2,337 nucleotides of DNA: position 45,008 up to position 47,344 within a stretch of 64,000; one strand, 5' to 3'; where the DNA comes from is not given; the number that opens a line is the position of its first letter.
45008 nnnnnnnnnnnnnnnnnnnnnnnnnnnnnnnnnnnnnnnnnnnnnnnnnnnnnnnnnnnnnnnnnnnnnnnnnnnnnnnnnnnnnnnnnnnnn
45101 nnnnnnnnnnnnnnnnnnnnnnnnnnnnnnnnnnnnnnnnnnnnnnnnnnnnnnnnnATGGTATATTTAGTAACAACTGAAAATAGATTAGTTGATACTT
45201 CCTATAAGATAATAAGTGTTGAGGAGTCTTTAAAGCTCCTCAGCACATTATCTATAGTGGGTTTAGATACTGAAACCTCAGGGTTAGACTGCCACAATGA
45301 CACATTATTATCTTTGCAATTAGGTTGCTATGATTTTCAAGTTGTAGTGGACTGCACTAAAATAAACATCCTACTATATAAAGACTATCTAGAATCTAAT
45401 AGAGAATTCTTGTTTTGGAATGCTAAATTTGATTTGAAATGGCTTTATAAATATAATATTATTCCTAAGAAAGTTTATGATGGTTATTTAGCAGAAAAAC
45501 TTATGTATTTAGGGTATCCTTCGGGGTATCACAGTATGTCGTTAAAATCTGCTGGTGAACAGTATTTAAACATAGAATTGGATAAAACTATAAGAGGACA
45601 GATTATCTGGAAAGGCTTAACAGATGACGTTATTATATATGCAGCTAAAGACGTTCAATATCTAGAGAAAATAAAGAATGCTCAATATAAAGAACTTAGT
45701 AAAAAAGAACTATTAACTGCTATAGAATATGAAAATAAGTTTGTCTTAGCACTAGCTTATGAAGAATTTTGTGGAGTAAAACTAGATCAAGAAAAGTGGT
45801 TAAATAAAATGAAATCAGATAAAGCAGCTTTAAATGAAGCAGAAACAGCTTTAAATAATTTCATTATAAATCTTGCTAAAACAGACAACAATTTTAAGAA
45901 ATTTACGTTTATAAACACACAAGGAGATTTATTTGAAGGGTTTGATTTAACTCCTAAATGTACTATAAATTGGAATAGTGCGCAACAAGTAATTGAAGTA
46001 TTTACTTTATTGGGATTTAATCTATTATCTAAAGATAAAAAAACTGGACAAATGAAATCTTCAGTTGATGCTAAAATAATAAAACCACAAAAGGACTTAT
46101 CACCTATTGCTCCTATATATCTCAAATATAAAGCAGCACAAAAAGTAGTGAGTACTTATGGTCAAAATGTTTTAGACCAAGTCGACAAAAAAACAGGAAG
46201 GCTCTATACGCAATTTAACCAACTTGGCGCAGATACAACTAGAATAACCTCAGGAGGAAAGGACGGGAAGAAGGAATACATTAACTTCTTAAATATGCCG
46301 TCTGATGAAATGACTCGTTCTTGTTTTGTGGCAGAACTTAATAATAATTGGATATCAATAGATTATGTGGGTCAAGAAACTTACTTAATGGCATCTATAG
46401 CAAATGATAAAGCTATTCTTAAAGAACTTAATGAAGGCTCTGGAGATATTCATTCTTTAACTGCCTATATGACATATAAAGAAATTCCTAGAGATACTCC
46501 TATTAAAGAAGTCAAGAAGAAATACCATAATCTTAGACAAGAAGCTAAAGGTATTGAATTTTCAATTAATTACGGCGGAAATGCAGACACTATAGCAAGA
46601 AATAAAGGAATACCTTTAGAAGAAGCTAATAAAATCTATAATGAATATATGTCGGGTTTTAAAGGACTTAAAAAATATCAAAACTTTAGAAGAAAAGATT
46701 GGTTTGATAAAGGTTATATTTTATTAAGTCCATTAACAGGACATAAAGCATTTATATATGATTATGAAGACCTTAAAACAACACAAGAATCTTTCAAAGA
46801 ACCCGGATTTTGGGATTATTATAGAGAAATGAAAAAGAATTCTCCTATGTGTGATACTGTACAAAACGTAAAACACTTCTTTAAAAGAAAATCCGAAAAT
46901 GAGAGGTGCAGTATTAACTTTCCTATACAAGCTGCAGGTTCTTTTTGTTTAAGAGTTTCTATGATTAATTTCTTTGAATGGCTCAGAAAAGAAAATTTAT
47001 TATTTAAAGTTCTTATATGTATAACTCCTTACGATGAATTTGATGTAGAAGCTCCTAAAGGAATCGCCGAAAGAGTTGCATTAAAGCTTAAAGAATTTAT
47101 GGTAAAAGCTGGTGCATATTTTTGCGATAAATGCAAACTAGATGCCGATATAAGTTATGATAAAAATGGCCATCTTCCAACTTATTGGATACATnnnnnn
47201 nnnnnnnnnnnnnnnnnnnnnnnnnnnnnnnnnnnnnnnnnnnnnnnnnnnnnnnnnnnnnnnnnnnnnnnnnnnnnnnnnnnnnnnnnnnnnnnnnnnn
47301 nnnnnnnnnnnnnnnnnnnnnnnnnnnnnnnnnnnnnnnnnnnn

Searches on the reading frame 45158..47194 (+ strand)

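Call 54: search_protein_families(library=pfam, proteins=[window:45158-47194:+], max_evalue=0.001)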
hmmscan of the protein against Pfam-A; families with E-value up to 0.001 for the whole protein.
window:45158-47194:+ (679 aa): 2 families
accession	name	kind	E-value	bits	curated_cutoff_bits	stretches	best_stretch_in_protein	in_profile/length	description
PF00476.26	DNA_pol_A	-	3.6e-46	158.3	34.3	1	269-668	29-376/381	DNA polymerase family A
PF01612.26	DNA_pol_A_exo1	-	2e-16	60.7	23.6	1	21-175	10-167/173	3'-5' exonuclease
